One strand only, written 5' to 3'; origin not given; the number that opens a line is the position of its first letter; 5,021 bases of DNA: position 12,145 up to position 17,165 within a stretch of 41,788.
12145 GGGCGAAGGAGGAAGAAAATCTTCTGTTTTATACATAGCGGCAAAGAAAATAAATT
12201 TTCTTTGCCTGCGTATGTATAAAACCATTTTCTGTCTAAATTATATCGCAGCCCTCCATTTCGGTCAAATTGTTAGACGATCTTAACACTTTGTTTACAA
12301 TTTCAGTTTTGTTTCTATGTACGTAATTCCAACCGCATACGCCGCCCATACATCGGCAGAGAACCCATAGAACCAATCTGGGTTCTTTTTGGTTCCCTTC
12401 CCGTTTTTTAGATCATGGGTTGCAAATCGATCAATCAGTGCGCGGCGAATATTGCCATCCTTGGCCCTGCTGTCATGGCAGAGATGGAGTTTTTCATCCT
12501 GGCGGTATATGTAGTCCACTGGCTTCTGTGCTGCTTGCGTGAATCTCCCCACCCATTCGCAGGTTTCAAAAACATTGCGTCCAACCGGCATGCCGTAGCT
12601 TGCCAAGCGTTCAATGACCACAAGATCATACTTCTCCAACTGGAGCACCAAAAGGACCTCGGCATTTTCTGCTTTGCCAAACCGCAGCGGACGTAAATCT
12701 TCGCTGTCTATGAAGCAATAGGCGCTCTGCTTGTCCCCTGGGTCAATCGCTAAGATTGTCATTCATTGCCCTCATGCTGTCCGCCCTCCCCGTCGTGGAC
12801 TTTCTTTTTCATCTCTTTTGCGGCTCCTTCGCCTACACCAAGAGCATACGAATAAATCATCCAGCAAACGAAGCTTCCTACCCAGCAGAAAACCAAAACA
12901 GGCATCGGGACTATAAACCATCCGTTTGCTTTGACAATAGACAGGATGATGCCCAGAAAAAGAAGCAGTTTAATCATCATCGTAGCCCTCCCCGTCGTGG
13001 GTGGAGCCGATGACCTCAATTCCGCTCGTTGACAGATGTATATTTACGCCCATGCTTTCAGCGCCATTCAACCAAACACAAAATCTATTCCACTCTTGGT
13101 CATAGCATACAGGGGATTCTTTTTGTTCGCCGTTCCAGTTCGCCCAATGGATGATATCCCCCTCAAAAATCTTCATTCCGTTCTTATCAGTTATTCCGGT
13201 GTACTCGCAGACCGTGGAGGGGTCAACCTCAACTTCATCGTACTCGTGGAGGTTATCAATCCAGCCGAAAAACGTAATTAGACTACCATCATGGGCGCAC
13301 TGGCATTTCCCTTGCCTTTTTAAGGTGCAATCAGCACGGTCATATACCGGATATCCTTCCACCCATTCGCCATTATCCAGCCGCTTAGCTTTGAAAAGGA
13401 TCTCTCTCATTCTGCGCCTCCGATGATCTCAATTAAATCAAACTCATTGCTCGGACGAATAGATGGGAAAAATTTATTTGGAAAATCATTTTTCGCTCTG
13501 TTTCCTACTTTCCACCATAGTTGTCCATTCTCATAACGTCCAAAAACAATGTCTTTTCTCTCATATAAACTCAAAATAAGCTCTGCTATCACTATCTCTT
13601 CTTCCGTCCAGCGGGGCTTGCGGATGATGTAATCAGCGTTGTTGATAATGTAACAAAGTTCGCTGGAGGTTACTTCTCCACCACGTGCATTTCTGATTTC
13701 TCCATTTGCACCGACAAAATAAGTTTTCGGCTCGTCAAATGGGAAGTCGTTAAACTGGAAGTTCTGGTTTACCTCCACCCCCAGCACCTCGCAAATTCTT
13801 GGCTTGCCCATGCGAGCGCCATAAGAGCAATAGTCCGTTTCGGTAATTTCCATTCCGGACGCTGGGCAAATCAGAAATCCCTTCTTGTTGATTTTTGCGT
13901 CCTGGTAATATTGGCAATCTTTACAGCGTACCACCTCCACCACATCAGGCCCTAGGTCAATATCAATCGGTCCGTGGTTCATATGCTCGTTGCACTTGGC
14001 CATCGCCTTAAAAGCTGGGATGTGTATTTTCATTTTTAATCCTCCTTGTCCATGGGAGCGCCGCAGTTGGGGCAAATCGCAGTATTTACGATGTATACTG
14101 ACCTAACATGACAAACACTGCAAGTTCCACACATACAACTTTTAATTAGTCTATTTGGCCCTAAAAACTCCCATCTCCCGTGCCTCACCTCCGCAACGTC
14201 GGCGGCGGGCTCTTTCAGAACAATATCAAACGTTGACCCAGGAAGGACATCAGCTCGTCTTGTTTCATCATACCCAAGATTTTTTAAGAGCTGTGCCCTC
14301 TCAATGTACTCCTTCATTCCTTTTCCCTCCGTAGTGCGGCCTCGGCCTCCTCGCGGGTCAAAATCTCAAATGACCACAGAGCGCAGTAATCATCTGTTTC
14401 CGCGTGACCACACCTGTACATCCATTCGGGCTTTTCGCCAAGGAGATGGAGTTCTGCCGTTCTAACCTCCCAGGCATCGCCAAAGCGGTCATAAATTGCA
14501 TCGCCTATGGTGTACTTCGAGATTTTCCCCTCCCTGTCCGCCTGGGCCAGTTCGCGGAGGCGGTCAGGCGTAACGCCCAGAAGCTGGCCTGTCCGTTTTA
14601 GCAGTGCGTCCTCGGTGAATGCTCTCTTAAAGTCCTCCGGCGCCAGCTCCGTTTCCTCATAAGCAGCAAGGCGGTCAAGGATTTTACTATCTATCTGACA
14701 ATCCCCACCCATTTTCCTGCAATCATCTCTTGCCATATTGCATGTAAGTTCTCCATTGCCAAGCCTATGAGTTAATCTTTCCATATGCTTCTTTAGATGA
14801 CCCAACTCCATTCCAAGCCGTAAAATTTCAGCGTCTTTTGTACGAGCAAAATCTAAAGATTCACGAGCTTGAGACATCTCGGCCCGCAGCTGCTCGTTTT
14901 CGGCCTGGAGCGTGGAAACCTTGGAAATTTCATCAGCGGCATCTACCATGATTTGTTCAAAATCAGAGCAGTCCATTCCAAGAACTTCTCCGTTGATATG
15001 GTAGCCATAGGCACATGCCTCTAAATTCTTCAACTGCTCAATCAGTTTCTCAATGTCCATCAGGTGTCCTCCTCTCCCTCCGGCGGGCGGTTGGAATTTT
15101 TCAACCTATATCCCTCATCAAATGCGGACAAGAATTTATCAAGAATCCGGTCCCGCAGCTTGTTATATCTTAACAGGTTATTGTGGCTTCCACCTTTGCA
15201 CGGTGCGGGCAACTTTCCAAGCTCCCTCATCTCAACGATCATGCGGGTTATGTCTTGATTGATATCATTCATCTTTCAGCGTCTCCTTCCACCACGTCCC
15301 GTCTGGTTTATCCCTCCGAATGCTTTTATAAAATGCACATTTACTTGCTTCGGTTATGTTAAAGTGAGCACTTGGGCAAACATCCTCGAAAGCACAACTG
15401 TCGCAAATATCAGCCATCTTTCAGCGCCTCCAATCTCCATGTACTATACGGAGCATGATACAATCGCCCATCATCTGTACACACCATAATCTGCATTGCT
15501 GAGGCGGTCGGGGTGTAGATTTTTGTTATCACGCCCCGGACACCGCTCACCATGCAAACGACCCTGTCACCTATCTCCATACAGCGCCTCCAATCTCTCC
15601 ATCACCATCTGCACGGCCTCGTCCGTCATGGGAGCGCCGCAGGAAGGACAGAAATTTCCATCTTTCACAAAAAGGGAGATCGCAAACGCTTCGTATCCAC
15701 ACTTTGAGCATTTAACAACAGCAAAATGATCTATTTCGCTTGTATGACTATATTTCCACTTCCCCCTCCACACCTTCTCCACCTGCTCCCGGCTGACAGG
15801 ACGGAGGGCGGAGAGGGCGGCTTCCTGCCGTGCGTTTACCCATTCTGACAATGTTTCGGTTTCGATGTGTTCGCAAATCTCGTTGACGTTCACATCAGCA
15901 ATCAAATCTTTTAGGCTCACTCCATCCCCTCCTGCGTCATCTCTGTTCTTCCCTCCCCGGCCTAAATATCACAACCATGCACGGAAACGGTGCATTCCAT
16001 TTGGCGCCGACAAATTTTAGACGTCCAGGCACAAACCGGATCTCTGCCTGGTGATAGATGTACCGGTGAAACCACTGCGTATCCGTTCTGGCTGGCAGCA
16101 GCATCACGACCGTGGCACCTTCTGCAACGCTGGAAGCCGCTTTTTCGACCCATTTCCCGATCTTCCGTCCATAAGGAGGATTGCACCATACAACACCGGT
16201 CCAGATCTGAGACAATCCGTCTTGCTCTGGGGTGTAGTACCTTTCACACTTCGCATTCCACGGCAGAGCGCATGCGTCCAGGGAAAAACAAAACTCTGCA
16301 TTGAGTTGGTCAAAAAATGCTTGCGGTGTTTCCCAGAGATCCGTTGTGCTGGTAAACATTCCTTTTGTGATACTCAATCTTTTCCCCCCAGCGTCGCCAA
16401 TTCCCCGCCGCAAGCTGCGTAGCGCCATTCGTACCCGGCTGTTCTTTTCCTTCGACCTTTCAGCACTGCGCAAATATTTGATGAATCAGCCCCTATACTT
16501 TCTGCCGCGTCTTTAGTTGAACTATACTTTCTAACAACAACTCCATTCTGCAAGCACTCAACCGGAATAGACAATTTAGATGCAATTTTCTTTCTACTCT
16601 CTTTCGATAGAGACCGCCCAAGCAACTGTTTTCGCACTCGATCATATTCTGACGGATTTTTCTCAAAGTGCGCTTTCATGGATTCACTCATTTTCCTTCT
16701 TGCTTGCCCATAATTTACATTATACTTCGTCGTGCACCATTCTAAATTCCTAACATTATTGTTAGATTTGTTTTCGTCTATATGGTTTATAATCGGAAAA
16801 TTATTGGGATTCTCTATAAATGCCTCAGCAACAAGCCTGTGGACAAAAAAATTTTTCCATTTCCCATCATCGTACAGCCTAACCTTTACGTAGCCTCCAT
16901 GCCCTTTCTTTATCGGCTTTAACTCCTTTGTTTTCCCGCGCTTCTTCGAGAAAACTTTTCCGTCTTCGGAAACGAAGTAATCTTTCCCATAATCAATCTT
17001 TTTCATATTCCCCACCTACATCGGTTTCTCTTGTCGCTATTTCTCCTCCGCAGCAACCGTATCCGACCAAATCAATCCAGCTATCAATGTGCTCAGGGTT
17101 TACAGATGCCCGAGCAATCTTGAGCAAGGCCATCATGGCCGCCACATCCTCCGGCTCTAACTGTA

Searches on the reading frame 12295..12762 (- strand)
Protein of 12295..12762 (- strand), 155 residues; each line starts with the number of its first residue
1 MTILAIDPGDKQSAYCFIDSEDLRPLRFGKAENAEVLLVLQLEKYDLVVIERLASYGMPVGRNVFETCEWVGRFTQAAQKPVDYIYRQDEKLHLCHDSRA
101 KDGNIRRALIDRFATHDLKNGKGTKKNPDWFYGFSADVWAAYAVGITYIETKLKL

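Call 10: find_related_loci(query=window:12295-12762:-, collection=viral_contigs, flank=3000)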
Query window:12295-12762:- (155 aa) in viral_contigs; peptide patterns used: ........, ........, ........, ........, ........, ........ (x = any residue, [..] = any of these).
147 stretches matched a pattern; 142 encode a relative of the query (tblastn E <= 1e-3); the best 80 are kept; 80 distinct loci.
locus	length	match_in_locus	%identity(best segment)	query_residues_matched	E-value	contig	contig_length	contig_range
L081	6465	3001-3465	100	1-155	3e-105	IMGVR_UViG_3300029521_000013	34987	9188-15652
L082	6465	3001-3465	100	1-155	3e-105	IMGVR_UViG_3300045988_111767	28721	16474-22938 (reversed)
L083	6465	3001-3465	100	1-155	3e-105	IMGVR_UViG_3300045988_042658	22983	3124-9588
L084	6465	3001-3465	99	1-155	5e-104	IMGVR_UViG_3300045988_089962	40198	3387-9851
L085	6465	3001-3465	97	1-155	2e-102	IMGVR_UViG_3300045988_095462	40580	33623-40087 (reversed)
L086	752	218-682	97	1-155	1e-112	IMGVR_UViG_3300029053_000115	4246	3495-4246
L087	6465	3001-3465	96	1-155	4e-102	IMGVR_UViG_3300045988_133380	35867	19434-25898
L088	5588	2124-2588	97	1-155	4e-102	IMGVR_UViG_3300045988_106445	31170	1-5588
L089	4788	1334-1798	96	1-155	3e-102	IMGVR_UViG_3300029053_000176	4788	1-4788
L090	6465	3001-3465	96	1-155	4e-102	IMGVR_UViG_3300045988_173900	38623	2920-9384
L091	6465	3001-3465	97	1-155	4e-102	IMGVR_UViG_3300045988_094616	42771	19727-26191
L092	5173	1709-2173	97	1-155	5e-102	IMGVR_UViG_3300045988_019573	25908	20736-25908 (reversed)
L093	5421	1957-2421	97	1-155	7e-102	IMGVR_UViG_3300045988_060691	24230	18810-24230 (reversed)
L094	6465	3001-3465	96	1-155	8e-102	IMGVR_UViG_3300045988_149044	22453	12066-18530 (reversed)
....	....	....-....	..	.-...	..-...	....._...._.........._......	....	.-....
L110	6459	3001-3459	96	1-153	1e-100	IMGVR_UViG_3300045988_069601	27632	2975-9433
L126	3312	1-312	97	50-153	1e-67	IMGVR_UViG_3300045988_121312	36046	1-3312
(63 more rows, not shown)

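Call 29: search_protein_families(library=pfam, proteins=[window:12295-12762:-], max_evalue=0.01)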
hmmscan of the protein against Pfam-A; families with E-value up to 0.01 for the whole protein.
window:12295-12762:- (155 aa): 0 families

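Call 30: search_protein_families(library=phrogs, proteins=[window:12295-12762:-], max_evalue=0.001)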
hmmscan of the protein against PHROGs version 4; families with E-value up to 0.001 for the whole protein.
window:12295-12762:- (155 aa): 1 family
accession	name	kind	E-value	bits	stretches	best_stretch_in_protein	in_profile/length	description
phrog_1770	-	DNA, RNA and nucleotide metabolism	7.4e-20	72.5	1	1-152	4-149/158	Holliday junction resolvase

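Call 71: find_encoding_contigs(protein=window:12295-12762:-, flank=3000, max_places=8)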
Protein window:12295-12762:- (155 aa): 23 contigs read that carry it; 8 places shown.
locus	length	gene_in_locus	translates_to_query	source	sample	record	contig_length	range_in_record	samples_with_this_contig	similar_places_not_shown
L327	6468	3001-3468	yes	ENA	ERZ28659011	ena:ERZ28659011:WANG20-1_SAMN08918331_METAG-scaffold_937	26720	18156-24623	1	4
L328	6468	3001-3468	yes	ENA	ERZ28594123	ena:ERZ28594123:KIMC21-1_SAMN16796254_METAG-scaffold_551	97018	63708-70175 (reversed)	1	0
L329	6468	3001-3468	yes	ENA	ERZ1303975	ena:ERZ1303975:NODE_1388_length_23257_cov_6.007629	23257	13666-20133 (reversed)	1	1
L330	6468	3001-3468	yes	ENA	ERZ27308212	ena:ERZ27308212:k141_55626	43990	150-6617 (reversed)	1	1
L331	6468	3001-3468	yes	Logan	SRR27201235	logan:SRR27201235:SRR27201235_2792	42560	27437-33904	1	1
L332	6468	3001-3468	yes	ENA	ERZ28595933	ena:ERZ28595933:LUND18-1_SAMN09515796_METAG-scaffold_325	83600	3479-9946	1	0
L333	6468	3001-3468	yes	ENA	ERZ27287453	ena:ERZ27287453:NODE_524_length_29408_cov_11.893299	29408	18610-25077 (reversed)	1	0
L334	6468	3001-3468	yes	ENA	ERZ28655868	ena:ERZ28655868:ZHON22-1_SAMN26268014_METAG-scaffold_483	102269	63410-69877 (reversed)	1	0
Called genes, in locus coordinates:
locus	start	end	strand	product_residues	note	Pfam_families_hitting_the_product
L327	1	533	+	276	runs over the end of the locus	PF05869:Dam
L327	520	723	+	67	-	-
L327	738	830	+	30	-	-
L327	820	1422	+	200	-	-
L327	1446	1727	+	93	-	-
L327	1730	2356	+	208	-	-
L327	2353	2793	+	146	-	PF09643:YopX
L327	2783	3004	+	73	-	-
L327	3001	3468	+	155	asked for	-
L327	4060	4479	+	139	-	-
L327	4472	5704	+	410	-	PF03237:Terminase_6N, PF04466:Terminase_3 (faint)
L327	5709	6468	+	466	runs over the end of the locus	PF05133:SPP1_portal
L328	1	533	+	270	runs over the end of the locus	PF05869:Dam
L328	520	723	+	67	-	-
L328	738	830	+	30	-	-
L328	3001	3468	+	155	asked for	-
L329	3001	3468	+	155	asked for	-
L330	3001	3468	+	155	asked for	-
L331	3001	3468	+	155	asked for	-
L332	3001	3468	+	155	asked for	-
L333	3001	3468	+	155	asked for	-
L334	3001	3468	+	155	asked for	-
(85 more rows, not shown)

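Call 88: search_protein_families(library=pfam, proteins=[L110:4068-4415:+, L126:923-1570:+], max_evalue=0.001)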
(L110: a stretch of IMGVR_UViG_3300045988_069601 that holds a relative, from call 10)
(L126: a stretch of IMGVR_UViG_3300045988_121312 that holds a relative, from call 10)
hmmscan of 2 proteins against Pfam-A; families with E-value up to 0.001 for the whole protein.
L110:4068-4415:+ (115 aa): 5 families
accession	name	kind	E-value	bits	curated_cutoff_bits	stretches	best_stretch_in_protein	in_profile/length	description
PF01527.26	HTH_Tnp_1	-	1.3e-06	28.9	24.1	1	25-77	23-75/75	Transposase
PF13551.12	HTH_29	-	7.1e-05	23.3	28.1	0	17-53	8-40/64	Winged helix-turn helix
PF13022.12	HTH_Tnp_1_2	-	0.00041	20.9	27.9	1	26-90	27-96/122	Helix-turn-helix of insertion element transposase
PF13384.12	HTH_23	-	0.00058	20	24.6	0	22-49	14-41/50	Homeodomain-like domain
PF13518.12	HTH_28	-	0.00075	20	25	0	21-49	8-36/52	Helix-turn-helix domain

L126:923-1570:+ (215 aa): 1 family
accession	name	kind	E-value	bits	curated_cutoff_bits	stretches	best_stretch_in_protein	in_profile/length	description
PF02498.22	Bro-N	-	5.9e-27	94.6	25.6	1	14-103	1-96/96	BRO family, N-terminal domain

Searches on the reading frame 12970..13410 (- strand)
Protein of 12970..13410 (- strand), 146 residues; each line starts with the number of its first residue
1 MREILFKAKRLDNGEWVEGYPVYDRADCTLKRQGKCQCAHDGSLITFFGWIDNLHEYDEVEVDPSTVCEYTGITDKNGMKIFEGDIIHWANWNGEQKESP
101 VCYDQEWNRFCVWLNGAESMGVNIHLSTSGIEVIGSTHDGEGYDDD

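Call 29: search_protein_families(library=pfam, proteins=[window:12970-13410:-], max_evalue=0.01)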
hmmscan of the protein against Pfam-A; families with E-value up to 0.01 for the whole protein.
window:12970-13410:- (146 aa): 2 families
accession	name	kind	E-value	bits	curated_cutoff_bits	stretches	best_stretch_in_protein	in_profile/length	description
PF09643.15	YopX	-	4e-11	43.5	22.4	1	56-139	40-122/128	YopX protein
PF18635.6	EpCAM_N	-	0.0076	16.9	27.5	0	23-43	6-26/38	Epithelial cell adhesion molecule, N-terminal domain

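Call 30: search_protein_families(library=phrogs, proteins=[window:12970-13410:-], max_evalue=0.001)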
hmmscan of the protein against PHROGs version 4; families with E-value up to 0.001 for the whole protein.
window:12970-13410:- (146 aa): 3 families
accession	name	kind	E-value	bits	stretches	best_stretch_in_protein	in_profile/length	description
phrog_8684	-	unknown function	3.7e-32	112.6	1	1-142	2-158/164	-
phrog_98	-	unknown function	3.1e-13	50.7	1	1-135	25-141/208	-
phrog_25196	-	unknown function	3.1e-05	24.7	1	1-29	1-29/122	-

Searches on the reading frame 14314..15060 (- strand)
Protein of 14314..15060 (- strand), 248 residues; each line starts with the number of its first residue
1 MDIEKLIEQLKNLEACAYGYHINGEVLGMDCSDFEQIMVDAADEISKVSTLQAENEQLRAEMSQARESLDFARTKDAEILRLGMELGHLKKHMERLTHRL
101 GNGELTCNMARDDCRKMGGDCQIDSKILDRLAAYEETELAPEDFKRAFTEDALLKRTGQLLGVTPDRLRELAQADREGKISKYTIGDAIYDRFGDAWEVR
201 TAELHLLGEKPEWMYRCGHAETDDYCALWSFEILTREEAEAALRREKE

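Call 29: search_protein_families(library=pfam, proteins=[window:14314-15060:-], max_evalue=0.01)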
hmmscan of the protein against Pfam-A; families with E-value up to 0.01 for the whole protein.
window:14314-15060:- (248 aa): 0 families

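Call 30: search_protein_families(library=phrogs, proteins=[window:14314-15060:-], max_evalue=0.001)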
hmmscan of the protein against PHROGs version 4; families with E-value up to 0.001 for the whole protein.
window:14314-15060:- (248 aa): 2 families
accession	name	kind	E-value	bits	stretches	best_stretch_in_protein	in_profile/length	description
phrog_38832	-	unknown function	8.9e-12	46.2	1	93-190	1-110/186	-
phrog_37865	-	unknown function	9.7e-09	36.4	1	1-96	1-90/177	-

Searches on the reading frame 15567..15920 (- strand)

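Call 29: search_protein_families(library=pfam, proteins=[window:15567-15920:-], max_evalue=0.01)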
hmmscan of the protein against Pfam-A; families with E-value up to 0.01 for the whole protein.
window:15567-15920:- (117 aa): 3 families
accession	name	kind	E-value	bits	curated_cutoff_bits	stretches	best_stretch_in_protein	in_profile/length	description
PF13240.11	Zn_Ribbon_1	-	7.6e-05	22.8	25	0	90-101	1-12/23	zinc-ribbon domain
PF13248.11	Zn_ribbon_3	-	0.0013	18.5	27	0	88-98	16-26/26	zinc-ribbon domain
PF14319.11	Zn_Tnp_IS91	-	0.0033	17.8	26.3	0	66-109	36-77/90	Transposase zinc-binding domain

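Call 30: search_protein_families(library=phrogs, proteins=[window:15567-15920:-], max_evalue=0.001)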
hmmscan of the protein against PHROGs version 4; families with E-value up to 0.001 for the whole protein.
window:15567-15920:- (117 aa): 2 families
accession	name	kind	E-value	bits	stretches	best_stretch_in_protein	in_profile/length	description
phrog_10714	-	unknown function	1.4e-11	45.6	1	3-107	13-108/109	-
phrog_22543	-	unknown function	0.00016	23.1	1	26-102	30-101/105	-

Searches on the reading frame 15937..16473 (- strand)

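Call 29: search_protein_families(library=pfam, proteins=[window:15937-16473:-], max_evalue=0.01)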
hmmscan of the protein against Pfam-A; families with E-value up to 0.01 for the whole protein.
window:15937-16473:- (178 aa): 1 family
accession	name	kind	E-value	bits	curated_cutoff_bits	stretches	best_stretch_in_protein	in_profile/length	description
PF05869.16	Dam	-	9.9e-35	120.1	28.1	1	42-172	7-146/169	DNA N-6-adenine-methyltransferase (Dam)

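Call 30: search_protein_families(library=phrogs, proteins=[window:15937-16473:-], max_evalue=0.001)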
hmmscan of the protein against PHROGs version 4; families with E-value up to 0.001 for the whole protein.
window:15937-16473:- (178 aa): 4 families
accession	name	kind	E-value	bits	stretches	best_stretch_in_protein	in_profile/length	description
phrog_111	-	other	7.7e-60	204.4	1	37-176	57-207/345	DNA methyltransferase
phrog_22740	-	unknown function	1.2e-29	103.7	1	36-113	3-83/99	-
phrog_6083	-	DNA, RNA and nucleotide metabolism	1.8e-14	54.7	1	118-178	3-73/94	DNA methylase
phrog_33262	-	moron, auxiliary metabolic gene and host takeover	5.8e-06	26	1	42-162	302-437/495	phosphoadenosine phosphosulfate reductase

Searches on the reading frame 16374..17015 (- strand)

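Call 29: search_protein_families(library=pfam, proteins=[window:16374-17015:-], max_evalue=0.01)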
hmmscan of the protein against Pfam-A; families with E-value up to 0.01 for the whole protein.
window:16374-17015:- (213 aa): 3 families
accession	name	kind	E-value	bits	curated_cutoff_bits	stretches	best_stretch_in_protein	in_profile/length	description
PF22083.2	I-HmuI_NUMOD-like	-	1e-09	38.2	27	1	161-196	9-44/46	DNA endonuclease I-HmuI-like, NUMOD-like domain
PF13392.12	HNH_3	-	1.5e-06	28.1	24.8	1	57-100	2-45/46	HNH endonuclease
PF07463.16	NUMOD4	-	5e-05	23.9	23.4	1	5-48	4-49/49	NUMOD4 motif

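Call 30: search_protein_families(library=phrogs, proteins=[window:16374-17015:-], max_evalue=0.001)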
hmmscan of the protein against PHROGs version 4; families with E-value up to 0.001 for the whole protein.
window:16374-17015:- (213 aa): 15 families
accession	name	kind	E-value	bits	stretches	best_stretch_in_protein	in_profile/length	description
phrog_59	-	DNA, RNA and nucleotide metabolism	1.9e-46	160.3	1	3-197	139-282/423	HNH endonuclease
phrog_959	-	DNA, RNA and nucleotide metabolism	3.3e-33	115.3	1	3-118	7-121/138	HNH endonuclease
phrog_1492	-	DNA, RNA and nucleotide metabolism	2.2e-18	67.6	1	9-100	53-156/414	HNH endonuclease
phrog_37683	-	unknown function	1.6e-12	48.1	1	12-103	120-208/279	-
phrog_99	-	DNA, RNA and nucleotide metabolism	2.7e-10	41.5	1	9-99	113-201/383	HNH endonuclease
phrog_17657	-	DNA, RNA and nucleotide metabolism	6.6e-08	33.5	1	11-96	77-167/168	HNH endonuclease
phrog_314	-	DNA, RNA and nucleotide metabolism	3.3e-07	30.6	1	75-202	272-390/574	homing endonuclease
phrog_20162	-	DNA, RNA and nucleotide metabolism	9.6e-07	30.1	1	142-200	23-82/88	HNH endonuclease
phrog_15471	-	DNA, RNA and nucleotide metabolism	4.9e-06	27.5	1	39-127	15-104/183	HNH endonuclease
phrog_34622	-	unknown function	1.4e-05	26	1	165-199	17-51/189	-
phrog_7545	-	DNA, RNA and nucleotide metabolism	1.9e-05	25.9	1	25-97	51-127/160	HNH endonuclease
phrog_826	-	DNA, RNA and nucleotide metabolism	2e-05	25.3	1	39-105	94-160/281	HNH endonuclease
phrog_21964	-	DNA, RNA and nucleotide metabolism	7.8e-05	23.4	1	23-109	126-218/244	HNH endonuclease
phrog_4538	-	unknown function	0.00017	21.6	1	75-199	325-446/447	-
phrog_3855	-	DNA, RNA and nucleotide metabolism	0.00031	22.1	1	152-199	10-56/115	HTH DNA binding protein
